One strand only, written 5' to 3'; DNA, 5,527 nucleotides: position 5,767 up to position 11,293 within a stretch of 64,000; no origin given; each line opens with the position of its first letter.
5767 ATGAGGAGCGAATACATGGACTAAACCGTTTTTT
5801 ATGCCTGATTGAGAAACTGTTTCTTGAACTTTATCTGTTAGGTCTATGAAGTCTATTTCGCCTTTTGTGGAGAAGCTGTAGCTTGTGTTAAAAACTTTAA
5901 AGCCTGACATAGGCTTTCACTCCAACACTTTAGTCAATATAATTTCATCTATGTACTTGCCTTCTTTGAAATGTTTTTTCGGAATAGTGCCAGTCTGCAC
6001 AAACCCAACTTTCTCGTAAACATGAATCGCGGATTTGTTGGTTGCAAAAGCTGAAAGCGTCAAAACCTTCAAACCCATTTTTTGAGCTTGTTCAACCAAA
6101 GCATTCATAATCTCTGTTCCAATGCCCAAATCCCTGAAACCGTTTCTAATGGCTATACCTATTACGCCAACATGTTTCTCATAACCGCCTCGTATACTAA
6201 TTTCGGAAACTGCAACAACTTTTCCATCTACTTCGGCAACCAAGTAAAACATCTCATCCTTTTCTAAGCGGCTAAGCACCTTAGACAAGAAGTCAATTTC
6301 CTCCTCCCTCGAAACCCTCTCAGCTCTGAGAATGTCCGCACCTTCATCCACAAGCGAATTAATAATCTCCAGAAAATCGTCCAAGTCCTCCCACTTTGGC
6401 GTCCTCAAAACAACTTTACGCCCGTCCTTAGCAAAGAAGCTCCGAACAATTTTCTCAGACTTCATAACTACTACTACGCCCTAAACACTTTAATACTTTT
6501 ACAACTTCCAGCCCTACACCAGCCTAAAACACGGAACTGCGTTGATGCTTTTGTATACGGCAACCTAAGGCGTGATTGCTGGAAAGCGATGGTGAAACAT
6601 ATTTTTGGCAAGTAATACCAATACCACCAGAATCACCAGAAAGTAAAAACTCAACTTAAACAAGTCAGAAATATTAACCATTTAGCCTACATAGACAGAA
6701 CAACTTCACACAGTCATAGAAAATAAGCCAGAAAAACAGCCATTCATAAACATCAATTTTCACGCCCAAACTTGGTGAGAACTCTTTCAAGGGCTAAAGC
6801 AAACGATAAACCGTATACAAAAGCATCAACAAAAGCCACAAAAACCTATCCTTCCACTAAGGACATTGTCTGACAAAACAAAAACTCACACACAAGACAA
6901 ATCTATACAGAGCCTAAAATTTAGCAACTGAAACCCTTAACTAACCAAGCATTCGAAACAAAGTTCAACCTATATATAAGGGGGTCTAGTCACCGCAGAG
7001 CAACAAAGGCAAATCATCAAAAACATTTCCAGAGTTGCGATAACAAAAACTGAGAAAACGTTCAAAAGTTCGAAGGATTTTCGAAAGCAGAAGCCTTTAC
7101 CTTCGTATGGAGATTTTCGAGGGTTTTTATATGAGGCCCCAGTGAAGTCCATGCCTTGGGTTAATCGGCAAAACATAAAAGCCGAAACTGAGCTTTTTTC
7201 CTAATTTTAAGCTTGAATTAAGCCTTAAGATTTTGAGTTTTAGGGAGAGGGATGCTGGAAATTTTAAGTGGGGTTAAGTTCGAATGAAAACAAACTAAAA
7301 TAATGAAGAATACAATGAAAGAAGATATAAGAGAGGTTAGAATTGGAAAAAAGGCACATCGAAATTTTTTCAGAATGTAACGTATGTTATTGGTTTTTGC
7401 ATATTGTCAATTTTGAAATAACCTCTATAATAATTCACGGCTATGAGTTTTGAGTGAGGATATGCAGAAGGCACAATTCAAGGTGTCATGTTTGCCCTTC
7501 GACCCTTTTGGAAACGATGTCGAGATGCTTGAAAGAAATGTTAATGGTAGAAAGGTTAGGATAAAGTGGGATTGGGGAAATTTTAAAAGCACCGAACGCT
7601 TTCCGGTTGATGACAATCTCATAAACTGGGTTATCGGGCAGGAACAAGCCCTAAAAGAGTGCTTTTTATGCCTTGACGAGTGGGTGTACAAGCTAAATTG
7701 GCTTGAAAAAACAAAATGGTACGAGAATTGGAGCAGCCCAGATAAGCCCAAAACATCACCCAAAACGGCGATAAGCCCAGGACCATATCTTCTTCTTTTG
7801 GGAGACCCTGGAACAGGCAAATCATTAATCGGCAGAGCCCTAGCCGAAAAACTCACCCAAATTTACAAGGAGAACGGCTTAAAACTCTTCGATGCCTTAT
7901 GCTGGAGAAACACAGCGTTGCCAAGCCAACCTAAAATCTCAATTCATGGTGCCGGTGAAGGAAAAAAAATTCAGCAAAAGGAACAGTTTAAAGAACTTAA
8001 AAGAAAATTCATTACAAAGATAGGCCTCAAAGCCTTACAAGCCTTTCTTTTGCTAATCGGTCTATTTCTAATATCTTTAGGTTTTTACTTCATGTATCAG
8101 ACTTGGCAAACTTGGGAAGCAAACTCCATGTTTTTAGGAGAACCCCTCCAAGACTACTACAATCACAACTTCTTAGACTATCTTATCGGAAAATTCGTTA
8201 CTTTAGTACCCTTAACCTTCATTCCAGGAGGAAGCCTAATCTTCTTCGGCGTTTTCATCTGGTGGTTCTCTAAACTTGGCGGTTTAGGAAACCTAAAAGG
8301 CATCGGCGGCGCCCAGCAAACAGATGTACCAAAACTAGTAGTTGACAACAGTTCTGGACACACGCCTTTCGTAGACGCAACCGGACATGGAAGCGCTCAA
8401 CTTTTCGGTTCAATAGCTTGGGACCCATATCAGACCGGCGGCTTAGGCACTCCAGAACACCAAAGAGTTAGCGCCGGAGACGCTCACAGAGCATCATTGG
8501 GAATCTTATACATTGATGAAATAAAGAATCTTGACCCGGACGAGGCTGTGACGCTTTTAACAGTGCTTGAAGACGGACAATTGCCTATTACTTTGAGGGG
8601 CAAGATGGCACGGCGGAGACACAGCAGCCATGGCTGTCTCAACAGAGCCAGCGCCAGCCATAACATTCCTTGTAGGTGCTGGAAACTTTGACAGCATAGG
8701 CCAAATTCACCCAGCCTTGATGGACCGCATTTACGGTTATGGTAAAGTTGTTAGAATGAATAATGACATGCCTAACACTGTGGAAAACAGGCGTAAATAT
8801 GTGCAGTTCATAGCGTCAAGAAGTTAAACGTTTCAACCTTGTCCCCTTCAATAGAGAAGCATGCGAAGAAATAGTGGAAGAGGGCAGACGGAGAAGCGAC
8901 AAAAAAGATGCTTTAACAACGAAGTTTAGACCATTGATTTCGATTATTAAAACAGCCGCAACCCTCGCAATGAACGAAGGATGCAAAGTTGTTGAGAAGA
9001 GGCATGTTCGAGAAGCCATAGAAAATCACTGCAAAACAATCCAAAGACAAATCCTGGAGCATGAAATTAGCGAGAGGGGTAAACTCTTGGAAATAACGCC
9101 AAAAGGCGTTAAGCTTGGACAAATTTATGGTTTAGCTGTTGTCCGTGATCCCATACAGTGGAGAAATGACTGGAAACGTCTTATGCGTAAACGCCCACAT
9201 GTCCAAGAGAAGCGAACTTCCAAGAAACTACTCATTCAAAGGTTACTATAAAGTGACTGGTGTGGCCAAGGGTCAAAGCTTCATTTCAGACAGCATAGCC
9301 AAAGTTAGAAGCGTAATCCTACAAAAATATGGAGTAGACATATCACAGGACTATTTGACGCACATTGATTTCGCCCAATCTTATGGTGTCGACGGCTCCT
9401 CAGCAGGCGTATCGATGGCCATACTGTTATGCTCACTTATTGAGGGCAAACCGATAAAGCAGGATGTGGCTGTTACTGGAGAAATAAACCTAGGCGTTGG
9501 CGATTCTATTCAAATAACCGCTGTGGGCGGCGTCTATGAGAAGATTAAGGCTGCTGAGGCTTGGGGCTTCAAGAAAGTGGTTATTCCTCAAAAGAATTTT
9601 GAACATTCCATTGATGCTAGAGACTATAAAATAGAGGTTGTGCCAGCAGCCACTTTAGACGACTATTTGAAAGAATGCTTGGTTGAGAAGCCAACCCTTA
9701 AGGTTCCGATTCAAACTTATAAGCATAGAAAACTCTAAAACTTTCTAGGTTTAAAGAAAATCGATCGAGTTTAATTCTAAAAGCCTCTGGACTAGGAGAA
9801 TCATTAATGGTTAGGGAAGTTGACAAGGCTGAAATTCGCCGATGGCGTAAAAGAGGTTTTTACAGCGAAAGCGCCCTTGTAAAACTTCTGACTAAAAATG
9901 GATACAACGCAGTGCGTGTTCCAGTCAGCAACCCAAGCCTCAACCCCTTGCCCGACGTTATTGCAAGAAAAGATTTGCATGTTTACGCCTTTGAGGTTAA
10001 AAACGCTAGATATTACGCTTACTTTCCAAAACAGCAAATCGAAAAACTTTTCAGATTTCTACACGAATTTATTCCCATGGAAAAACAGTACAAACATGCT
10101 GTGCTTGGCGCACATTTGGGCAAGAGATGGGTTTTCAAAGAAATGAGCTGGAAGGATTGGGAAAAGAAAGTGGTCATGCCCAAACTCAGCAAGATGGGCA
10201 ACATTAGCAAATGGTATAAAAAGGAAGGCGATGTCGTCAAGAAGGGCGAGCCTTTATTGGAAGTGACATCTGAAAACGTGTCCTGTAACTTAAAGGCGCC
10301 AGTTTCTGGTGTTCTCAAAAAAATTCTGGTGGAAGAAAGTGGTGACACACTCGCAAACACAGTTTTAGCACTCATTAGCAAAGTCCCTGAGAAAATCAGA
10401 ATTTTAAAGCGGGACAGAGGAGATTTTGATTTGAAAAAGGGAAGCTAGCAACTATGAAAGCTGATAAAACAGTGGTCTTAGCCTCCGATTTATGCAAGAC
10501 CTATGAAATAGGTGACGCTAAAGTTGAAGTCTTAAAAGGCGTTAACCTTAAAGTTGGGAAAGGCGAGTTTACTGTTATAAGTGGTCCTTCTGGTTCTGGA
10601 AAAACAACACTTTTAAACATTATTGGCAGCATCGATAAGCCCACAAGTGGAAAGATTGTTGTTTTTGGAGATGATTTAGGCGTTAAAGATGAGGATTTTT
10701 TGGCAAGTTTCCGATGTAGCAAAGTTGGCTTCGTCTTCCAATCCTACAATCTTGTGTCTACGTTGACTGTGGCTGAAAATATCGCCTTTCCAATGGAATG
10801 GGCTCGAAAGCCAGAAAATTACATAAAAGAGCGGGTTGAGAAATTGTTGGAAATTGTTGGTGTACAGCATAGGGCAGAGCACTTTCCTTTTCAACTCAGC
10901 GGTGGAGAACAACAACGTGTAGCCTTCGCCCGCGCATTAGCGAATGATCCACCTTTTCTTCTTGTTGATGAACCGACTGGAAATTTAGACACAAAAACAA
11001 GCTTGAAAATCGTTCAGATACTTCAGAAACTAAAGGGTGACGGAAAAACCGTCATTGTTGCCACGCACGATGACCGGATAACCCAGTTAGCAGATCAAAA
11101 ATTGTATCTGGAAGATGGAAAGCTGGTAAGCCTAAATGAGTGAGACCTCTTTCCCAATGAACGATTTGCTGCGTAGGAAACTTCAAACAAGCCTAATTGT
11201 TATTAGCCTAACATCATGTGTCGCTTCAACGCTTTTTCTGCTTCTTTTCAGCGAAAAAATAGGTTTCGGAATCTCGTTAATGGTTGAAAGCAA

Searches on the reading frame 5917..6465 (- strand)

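Call 80: search_protein_families(library=pfam, proteins=[window:5917-6465:-], max_evalue=0.001)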
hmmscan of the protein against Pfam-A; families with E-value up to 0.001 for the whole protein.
window:5917-6465:- (182 aa): 7 families
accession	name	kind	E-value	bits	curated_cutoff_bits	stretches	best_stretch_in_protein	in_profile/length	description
PF00583.31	Acetyltransf_1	-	7.8e-19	68.5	20.7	1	61-155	23-116/116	Acetyltransferase (GNAT) family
PF13420.13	Acetyltransf_4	-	5.5e-12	46.4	24.3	1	20-176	1-155/155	Acetyltransferase (GNAT) domain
PF13508.13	Acetyltransf_7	-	1.4e-11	45.1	27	1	74-156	5-83/84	Acetyltransferase (GNAT) domain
PF13673.13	Acetyltransf_10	-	3.2e-11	43.8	23.6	1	64-160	23-112/128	Acetyltransferase (GNAT) domain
PF13302.13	Acetyltransf_3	-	5e-11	43.9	25.4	1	18-156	2-138/138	Acetyltransferase (GNAT) domain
PF08445.16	FR47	-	2.6e-05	24.6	22.1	1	102-157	24-79/86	FR47-like protein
PF13527.13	Acetyltransf_9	-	0.00026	21.4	25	1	70-155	39-124/127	Acetyltransferase (GNAT) domain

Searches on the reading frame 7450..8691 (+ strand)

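Call 82: search_protein_families(library=pfam, proteins=[window:7450-8691:+], max_evalue=0.001)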
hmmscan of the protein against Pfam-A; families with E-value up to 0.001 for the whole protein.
window:7450-8691:+ (413 aa): 5 families
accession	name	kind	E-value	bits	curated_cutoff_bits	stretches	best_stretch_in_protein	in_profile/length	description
PF07728.20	AAA_5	-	4.5e-07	30.4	22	0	114-136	2-24/139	AAA domain (dynein-related subfamily)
PF00158.32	Sigma54_activat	-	5e-06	26.7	20.2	0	341-378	85-122/168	Sigma-54 interaction domain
PF01078.27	Mg_chelatase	-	6.1e-06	26.2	20.3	0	107-144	18-55/207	Magnesium chelatase, subunit ChlI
PF00004.35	AAA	-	0.00024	22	21.2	0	114-143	1-31/131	ATPase family associated with various cellular activities (AAA)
PF13401.12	AAA_22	-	0.00061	20.5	27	0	114-137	8-31/130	AAA domain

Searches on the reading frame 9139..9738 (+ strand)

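Call 80: search_protein_families(library=pfam, proteins=[window:9139-9738:+], max_evalue=0.001)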
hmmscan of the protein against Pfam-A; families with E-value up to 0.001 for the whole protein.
window:9139-9738:+ (199 aa): 2 families
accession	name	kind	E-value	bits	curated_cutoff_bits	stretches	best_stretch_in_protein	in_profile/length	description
PF05362.19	Lon_C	-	4.9e-18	65.9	21.1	1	53-182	74-204/205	Lon protease (S16) C-terminal proteolytic domain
PF13541.12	ChlI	-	0.00026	21.3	27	1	39-153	12-121/121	Subunit ChlI of Mg-chelatase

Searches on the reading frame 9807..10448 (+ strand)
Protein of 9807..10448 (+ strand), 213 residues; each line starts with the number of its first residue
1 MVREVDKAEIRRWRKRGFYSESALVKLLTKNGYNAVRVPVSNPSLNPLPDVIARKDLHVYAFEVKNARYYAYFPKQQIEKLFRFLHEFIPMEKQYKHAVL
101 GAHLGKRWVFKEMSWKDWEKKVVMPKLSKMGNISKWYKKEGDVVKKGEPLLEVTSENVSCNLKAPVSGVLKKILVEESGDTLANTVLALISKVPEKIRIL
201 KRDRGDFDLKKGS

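Call 80: search_protein_families(library=pfam, proteins=[window:9807-10448:+], max_evalue=0.001)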
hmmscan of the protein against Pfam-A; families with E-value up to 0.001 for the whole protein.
window:9807-10448:+ (213 aa): 4 families
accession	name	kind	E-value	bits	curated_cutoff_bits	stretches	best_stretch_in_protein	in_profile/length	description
PF01870.24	Hjc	-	1.3e-13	51.1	21.1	1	21-88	3-71/93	Archaeal holliday junction resolvase (hjc)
PF00364.28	Biotin_lipoyl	-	7.4e-12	45.4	22.1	1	121-188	2-71/73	Biotin-requiring enzyme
PF13533.13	Biotin_lipoyl_2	-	2.6e-06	27.6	29.8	0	131-153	9-31/32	Biotin-lipoyl like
PF13375.12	RnfC_N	-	6e-05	23.5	25.6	1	117-173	25-80/101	RnfC Barrel sandwich hybrid domain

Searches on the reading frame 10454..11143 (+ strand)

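Call 80: search_protein_families(library=pfam, proteins=[window:10454-11143:+], max_evalue=0.001)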
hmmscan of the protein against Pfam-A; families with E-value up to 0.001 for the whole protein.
window:10454-11143:+ (229 aa): 8 families
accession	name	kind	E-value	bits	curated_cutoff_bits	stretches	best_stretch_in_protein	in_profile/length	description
PF00005.33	ABC_tran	-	2.9e-32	112.6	25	1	27-175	1-136/137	ABC transporter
PF13304.12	AAA_21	-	4e-10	40.7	27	1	145-207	235-300/304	AAA domain, putative AbiEii toxin, Type IV TA system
PF02463.25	SMC_N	-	7.4e-09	35.8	40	1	125-216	120-208/220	RecF/RecN/SMC N terminal domain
PF02492.25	cobW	-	8.5e-05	22.6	20.7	1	40-81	3-45/180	CobW/HypB/UreG, nucleotide-binding domain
PF01637.24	ATPase_2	-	0.00032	21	33.2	1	34-131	17-101/225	ATPase domain predominantly from Archaea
PF00437.27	T2SSE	-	0.00037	19.7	24.9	0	41-79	146-184/370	Type II/IV secretion system protein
PF25199.1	nSTAND_NTPase5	-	0.00048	20.4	34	0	32-54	36-58/145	Novel STAND NTPase 5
PF13476.12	AAA_23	-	0.00051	21.2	27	1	38-57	20-39/201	AAA domain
